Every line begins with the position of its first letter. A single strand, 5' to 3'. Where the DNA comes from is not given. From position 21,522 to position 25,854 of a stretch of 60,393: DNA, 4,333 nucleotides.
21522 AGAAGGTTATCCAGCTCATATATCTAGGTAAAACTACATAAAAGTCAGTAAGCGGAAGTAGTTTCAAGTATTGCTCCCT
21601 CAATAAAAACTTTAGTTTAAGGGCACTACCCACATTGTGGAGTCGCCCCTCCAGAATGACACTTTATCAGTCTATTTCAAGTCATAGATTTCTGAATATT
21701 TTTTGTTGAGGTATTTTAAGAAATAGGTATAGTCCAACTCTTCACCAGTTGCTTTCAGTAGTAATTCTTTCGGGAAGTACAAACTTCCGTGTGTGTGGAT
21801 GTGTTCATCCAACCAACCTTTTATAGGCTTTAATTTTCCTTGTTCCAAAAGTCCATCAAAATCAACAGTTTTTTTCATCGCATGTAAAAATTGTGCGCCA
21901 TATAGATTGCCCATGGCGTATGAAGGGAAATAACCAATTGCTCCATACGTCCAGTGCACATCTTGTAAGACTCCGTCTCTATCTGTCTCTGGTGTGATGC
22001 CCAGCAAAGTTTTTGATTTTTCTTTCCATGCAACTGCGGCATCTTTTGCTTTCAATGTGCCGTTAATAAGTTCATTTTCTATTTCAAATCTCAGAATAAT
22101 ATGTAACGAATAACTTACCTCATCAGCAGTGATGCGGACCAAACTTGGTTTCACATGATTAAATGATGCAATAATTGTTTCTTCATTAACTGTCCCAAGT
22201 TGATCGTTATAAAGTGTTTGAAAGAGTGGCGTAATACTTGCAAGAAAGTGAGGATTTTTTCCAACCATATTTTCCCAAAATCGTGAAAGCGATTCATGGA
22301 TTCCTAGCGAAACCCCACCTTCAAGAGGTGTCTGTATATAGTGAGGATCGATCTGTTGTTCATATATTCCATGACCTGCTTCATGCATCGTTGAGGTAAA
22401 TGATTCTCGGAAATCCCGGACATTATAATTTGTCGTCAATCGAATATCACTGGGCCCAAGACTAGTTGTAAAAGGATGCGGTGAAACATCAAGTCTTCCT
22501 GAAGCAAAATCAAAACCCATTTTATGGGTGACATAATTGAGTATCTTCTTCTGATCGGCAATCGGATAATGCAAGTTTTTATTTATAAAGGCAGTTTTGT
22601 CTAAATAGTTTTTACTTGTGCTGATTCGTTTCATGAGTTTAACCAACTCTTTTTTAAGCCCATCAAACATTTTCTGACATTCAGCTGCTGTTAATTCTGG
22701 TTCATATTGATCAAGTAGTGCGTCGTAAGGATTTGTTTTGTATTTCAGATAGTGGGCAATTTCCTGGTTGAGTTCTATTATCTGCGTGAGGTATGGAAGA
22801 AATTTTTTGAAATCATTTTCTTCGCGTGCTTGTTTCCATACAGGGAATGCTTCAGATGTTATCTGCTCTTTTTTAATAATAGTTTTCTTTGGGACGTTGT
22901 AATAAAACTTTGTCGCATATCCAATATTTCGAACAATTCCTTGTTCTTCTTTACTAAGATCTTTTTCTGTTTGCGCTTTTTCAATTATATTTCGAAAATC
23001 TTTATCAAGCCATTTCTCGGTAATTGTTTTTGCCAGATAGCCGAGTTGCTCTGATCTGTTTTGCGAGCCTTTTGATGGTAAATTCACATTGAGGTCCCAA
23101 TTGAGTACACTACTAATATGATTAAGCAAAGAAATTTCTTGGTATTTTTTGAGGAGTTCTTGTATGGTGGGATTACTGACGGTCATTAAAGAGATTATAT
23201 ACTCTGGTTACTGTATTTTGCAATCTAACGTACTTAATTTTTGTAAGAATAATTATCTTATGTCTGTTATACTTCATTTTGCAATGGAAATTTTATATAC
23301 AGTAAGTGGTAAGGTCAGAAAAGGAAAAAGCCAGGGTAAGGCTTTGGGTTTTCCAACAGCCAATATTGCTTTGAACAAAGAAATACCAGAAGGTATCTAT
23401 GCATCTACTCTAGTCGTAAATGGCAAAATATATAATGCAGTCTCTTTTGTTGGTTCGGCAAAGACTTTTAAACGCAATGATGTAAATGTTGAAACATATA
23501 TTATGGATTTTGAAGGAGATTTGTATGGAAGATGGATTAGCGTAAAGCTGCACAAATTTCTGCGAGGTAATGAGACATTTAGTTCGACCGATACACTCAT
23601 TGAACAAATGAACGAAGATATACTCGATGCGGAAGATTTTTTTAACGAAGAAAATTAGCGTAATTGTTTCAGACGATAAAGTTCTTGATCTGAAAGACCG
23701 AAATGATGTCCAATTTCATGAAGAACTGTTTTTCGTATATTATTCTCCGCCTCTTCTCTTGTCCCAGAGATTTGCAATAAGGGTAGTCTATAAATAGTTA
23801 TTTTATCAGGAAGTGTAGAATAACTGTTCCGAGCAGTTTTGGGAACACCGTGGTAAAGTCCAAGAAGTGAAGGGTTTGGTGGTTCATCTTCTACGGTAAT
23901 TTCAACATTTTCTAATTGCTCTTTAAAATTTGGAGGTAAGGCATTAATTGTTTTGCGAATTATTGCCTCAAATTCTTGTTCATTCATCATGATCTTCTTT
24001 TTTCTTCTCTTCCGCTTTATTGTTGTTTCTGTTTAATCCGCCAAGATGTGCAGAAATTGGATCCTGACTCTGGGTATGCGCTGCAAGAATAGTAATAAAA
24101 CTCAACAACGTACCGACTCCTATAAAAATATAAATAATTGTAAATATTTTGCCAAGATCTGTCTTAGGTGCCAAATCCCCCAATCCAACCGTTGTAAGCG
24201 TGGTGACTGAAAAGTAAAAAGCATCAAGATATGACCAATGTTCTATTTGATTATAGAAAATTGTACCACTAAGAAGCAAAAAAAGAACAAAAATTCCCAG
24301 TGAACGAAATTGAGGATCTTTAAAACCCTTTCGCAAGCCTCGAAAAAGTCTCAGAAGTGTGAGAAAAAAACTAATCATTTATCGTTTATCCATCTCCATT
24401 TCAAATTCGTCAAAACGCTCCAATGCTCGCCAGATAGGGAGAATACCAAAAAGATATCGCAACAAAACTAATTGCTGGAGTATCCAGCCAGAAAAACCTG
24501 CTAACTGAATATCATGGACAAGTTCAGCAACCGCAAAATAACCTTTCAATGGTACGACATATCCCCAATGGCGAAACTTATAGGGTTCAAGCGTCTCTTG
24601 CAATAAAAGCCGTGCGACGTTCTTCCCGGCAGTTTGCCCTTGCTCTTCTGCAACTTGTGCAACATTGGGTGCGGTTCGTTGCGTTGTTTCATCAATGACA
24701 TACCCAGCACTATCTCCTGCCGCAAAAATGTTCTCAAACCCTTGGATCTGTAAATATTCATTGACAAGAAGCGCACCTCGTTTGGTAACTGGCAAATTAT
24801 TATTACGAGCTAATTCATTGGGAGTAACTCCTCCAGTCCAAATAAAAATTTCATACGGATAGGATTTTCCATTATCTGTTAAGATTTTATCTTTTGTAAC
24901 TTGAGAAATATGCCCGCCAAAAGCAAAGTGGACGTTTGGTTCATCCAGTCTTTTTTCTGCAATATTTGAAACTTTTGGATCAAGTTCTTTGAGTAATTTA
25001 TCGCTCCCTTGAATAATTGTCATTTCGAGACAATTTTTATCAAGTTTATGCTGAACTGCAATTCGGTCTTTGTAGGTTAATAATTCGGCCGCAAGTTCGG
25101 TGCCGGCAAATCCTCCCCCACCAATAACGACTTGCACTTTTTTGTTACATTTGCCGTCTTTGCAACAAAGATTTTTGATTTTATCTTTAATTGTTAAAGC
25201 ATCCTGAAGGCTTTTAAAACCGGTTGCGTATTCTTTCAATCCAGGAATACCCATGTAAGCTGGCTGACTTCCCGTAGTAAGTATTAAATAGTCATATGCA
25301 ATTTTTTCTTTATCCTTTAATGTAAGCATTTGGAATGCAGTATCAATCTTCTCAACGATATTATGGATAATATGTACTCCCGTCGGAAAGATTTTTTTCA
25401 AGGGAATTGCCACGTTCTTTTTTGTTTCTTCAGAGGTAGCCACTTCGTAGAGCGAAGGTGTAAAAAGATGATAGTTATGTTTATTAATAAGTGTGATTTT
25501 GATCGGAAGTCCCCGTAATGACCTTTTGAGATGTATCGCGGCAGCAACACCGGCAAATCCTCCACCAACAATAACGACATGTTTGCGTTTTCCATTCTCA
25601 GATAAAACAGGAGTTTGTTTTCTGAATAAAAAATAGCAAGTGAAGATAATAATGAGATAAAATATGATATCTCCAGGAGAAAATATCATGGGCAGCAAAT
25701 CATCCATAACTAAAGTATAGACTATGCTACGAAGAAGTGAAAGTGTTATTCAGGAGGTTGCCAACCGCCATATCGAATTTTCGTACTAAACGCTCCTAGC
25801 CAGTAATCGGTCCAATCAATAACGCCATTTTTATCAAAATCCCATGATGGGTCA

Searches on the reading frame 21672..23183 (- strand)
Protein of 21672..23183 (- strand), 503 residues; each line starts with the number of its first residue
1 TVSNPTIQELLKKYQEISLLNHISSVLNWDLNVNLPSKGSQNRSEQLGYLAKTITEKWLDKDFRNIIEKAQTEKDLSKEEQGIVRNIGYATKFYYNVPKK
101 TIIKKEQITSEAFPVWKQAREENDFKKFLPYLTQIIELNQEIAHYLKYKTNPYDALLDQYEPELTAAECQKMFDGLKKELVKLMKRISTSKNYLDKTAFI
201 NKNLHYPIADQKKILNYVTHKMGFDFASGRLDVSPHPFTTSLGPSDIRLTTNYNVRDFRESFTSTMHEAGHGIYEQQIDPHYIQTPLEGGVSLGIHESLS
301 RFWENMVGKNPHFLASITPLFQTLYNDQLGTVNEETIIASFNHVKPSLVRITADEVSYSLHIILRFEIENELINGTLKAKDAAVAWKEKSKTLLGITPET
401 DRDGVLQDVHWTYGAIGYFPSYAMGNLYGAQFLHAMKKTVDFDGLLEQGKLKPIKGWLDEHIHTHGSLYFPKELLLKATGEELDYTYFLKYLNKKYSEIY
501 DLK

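Call 67: search_protein_families(library=pfam, proteins=[window:21672-23183:-], max_evalue=0.00001)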
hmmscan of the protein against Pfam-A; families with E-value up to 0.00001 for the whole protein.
window:21672-23183:- (503 aa): 1 family
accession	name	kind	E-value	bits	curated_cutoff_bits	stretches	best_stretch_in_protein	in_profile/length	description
PF02074.21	Peptidase_M32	-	6.6e-164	546.6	25.1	1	10-496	2-489/489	Carboxypeptidase Taq (M32) metallopeptidase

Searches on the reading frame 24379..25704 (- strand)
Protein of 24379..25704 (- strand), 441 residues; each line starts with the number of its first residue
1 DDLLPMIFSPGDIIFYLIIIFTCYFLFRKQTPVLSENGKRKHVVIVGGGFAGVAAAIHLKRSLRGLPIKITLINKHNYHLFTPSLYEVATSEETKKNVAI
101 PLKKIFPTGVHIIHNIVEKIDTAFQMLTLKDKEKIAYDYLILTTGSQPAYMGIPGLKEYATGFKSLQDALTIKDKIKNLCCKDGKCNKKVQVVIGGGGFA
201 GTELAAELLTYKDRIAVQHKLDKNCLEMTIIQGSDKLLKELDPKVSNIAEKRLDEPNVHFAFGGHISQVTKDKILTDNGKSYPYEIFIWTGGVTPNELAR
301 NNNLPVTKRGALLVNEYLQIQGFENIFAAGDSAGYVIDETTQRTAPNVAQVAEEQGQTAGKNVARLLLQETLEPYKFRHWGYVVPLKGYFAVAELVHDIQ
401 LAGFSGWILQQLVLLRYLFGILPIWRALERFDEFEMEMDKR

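Call 67: search_protein_families(library=pfam, proteins=[window:24379-25704:-], max_evalue=0.00001)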
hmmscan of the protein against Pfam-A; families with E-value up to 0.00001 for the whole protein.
window:24379-25704:- (441 aa): 5 families
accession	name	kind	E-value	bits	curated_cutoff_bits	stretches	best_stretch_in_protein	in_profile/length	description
PF07992.20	Pyr_redox_2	-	2.1e-51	175.5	26.1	1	42-356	2-291/291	Pyridine nucleotide-disulphide oxidoreductase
PF00070.33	Pyr_redox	-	3.1e-11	44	22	1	192-272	2-69/82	Pyridine nucleotide-disulphide oxidoreductase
PF13454.12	NAD_binding_9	-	1.8e-07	31.7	21.8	0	44-97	1-52/155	FAD-NAD(P)-binding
PF13738.12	Pyr_redox_3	-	2e-06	27.7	30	0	117-330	107-305/305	Pyridine nucleotide-disulphide oxidoreductase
PF01266.30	DAO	-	3.7e-06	27.1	27.9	0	42-76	1-31/353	FAD dependent oxidoreductase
